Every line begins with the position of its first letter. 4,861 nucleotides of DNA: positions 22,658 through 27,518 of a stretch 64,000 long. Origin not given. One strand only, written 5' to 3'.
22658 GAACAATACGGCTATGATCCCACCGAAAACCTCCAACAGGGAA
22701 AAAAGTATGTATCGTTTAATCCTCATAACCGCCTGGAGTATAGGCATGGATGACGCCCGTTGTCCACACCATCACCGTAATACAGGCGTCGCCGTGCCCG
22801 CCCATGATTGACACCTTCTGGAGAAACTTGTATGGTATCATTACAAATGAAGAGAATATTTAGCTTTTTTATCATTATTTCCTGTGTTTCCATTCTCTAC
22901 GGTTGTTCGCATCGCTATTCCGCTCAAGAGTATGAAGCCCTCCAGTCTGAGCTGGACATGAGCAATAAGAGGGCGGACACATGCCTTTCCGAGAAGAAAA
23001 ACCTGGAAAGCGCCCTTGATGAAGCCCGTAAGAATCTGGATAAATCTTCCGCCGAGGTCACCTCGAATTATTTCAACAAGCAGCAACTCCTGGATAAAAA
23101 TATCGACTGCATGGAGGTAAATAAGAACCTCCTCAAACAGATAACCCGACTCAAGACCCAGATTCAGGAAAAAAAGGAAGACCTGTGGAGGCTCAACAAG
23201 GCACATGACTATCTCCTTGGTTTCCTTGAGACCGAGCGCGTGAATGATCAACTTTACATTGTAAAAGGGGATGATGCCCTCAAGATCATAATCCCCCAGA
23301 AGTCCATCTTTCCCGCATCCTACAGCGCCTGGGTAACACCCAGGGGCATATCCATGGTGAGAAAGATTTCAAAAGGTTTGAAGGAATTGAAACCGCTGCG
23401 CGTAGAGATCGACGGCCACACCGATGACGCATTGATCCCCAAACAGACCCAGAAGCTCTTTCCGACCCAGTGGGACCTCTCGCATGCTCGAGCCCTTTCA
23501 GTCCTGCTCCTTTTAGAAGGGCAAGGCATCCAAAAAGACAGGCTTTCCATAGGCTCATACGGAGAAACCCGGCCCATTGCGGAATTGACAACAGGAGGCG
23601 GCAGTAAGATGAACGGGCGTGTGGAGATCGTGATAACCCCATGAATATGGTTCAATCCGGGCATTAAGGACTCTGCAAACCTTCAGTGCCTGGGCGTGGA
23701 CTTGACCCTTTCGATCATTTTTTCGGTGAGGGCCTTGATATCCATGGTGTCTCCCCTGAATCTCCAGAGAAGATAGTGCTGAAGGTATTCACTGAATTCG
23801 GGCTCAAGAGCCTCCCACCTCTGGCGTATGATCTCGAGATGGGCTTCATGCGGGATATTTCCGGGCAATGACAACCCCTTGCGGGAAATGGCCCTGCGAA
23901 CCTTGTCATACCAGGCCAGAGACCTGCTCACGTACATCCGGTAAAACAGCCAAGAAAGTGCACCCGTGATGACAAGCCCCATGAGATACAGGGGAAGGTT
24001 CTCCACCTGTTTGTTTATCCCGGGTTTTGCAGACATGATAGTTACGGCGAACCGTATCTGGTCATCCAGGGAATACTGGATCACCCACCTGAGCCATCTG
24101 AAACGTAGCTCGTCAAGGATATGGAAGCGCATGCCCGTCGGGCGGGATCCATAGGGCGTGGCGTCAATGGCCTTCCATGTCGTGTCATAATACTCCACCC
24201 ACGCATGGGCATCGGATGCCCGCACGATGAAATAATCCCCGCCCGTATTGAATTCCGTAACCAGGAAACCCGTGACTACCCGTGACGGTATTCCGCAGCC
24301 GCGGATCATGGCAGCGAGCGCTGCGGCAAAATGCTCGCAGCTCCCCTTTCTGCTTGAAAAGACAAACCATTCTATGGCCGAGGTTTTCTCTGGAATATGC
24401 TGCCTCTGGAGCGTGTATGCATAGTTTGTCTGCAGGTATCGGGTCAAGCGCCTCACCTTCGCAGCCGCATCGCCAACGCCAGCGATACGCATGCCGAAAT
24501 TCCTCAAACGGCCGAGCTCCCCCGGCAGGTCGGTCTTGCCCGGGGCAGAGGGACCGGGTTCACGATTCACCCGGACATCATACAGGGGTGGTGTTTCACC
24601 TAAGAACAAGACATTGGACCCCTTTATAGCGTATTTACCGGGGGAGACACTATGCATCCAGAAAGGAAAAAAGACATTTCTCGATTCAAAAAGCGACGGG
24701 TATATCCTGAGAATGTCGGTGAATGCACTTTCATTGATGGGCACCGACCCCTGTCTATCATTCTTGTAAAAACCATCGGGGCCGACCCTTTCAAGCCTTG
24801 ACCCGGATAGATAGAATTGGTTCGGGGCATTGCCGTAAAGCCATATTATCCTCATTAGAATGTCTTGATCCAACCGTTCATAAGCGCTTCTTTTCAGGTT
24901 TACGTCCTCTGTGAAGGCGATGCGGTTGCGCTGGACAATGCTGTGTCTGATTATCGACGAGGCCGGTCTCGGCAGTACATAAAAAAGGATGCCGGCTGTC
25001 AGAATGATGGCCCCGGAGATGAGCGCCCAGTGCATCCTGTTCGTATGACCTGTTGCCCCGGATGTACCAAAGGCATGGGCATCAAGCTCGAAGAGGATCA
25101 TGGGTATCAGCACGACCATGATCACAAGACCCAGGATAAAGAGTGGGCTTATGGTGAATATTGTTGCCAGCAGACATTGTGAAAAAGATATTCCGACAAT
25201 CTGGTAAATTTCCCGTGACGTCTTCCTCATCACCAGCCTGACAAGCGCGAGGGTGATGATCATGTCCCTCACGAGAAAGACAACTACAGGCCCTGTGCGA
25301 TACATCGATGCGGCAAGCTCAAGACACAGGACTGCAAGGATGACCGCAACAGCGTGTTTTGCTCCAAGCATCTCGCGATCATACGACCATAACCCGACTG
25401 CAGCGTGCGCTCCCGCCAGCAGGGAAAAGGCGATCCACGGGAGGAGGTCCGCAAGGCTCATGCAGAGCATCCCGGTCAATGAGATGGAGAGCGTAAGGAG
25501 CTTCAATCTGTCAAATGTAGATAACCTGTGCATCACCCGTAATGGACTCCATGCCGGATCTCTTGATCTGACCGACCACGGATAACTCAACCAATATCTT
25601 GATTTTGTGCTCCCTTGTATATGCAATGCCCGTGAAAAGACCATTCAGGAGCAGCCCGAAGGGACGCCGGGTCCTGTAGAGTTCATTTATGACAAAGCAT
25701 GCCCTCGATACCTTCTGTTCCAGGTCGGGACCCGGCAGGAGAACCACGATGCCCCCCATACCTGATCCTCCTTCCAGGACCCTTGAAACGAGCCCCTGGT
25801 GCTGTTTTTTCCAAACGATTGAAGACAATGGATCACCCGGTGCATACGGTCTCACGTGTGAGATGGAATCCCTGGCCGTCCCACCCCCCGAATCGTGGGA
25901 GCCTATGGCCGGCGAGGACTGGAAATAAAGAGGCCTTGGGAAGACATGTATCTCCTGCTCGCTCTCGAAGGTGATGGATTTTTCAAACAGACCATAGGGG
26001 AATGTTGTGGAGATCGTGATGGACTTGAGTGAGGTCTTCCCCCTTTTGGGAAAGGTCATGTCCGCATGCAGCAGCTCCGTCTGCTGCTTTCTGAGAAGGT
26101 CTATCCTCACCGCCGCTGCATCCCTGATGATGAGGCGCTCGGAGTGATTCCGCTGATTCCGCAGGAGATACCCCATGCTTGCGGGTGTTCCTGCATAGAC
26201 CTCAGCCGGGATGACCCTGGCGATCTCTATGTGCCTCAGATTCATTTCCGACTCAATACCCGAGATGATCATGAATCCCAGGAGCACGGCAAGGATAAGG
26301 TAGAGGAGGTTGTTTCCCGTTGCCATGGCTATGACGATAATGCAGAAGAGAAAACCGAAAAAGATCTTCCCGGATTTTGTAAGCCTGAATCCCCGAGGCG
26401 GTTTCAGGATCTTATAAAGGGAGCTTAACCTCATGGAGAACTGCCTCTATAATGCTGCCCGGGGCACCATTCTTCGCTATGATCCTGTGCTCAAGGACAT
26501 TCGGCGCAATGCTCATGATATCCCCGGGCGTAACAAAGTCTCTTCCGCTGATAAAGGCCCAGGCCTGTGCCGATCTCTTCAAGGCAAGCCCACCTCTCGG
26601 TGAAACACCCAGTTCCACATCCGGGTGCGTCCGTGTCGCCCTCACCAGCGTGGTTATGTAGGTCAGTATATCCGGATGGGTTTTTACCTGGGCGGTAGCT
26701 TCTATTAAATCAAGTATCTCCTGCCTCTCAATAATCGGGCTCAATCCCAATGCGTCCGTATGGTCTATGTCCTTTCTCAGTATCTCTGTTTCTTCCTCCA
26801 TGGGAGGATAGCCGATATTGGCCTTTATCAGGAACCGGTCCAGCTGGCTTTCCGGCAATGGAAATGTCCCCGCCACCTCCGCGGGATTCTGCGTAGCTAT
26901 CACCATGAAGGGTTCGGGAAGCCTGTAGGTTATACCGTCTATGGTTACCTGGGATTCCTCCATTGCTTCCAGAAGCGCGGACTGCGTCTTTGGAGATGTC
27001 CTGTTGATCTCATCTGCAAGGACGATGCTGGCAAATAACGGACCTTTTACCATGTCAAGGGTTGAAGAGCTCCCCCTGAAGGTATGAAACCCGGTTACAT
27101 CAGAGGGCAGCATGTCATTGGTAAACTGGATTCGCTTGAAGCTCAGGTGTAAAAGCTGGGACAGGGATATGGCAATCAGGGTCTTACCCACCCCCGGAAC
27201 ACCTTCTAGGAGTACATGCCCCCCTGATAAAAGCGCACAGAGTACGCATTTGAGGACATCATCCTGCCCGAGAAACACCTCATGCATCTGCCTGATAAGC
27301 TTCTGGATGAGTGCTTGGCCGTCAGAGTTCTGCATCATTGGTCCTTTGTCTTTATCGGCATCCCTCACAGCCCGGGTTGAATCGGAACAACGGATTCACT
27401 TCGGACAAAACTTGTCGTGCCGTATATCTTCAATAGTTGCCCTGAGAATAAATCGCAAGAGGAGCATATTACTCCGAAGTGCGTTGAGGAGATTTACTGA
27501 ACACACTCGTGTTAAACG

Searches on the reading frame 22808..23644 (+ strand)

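Call 12: search_protein_families(library=ncbifam, proteins=[window:22808-23644:+], max_evalue=0.00001)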
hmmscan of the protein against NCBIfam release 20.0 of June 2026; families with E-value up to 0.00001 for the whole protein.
window:22808-23644:+ (278 aa): 25 families
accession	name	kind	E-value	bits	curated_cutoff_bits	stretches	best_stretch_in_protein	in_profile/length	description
NF006541.1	PRK09038.1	equivalog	1.4e-24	87.2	283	1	65-277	47-249/253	flagellar motor protein MotD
NF006508.0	PRK08944.1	subfamily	1.9e-21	76.6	259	1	77-277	92-288/304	MotB family protein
NF005831.1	PRK07734.1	equivalog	2.8e-19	69.9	301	1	107-278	82-250/250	flagellar motor protein MotB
TIGR03350.1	type_VI_ompA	equivalog_domain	9.9e-19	67.6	139.8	1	138-276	4-137/137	type VI secretion system protein TssL, long form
NF005382.1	PRK06925.1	equivalog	1.1e-17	65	264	1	87-277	43-224/225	flagellar motor protein MotS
NF053611.1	YiaD_Gzip_OmpA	equivalog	4.5e-17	62.4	175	1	142-276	80-206/206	YiaD family glycine zipper/OmpA-like lipoprotein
NF006542.0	PRK09039.1-1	equivalog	5.8e-15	55.3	388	1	199-277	548-625/627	peptidoglycan -binding protein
NF006543.0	PRK09039.1-2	equivalog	5.1e-14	52.8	305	1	166-276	233-347/350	peptidoglycan -binding protein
NF005444.0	PRK07033.1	equivalog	8.3e-14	51.4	520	1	105-276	256-421/438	DotU family type VI secretion system protein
NF005195.1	PRK06667.1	equivalog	1.5e-12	47.9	300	1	175-277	133-236/241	flagellar motor protein MotB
NF006285.1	PRK08457.1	equivalog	2.5e-12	47.1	250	1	154-276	112-230/253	flagellar motor protein MotB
NF006544.0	PRK09039.1-3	equivalog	1.4e-11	44.6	362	1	199-277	265-341/343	peptidoglycan -binding protein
NF005999.0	PRK08126.1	subfamily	3.5e-11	42.6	571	1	165-277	324-431/432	hypothetical protein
NF053585.1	OMP_LP_YfiB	equivalog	3.7e-11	43.2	128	1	175-277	66-161/163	outer membrane lipoprotein YfiB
NF006545.0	PRK09039.1-4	equivalog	2.1e-10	40.8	372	1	168-277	227-340/342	peptidoglycan -binding protein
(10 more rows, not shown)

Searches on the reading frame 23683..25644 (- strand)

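Call 12: search_protein_families(library=ncbifam, proteins=[window:23683-25644:-], max_evalue=0.00001)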
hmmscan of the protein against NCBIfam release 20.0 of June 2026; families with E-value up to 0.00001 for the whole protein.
window:23683-25644:- (653 aa): 0 families

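Call 70: search_protein_families(library=pfam, proteins=[window:23683-25644:-], max_evalue=0.00001)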
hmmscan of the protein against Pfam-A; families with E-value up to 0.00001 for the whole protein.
window:23683-25644:- (653 aa): 2 families
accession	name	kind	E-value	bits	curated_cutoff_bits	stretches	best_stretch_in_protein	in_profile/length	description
PF01841.26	Transglut_core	-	1e-21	77.6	23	1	387-494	7-107/108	Transglutaminase-like superfamily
PF11992.13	TgpA_N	-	1.7e-10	40.9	30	1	56-290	5-248/333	TgpA N-terminal domain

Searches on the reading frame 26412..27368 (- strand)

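Call 23: search_protein_families(library=pfam, proteins=[window:26412-27368:-], max_evalue=0.000001)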
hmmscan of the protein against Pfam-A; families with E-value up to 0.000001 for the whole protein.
window:26412-27368:- (318 aa): 7 families
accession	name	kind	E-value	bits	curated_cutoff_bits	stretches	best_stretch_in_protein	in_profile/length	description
PF07726.17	AAA_3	-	1.8e-59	199.8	27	1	51-181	1-131/131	ATPase family associated with various cellular activities (AAA)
PF17863.7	AAA_lid_2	-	8e-22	77.2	22.7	1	243-303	1-63/74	AAA lid domain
PF07728.20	AAA_5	-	4.5e-16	59.6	22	1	51-179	1-139/139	AAA domain (dynein-related subfamily)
PF20030.5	bpMoxR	-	2.2e-08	33.9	27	1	21-198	3-179/205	MoxR domain in the MoxR-vWA-beta-propeller ternary systems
PF00493.29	MCM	-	2.6e-08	33.7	23.3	0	16-164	10-175/224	MCM P-loop domain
PF00004.35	AAA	-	2.3e-07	31.8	21.2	1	52-162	1-110/131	ATPase family associated with various cellular activities (AAA)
PF01078.27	Mg_chelatase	-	6.2e-07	29.5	20.3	0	33-74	6-47/207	Magnesium chelatase, subunit ChlI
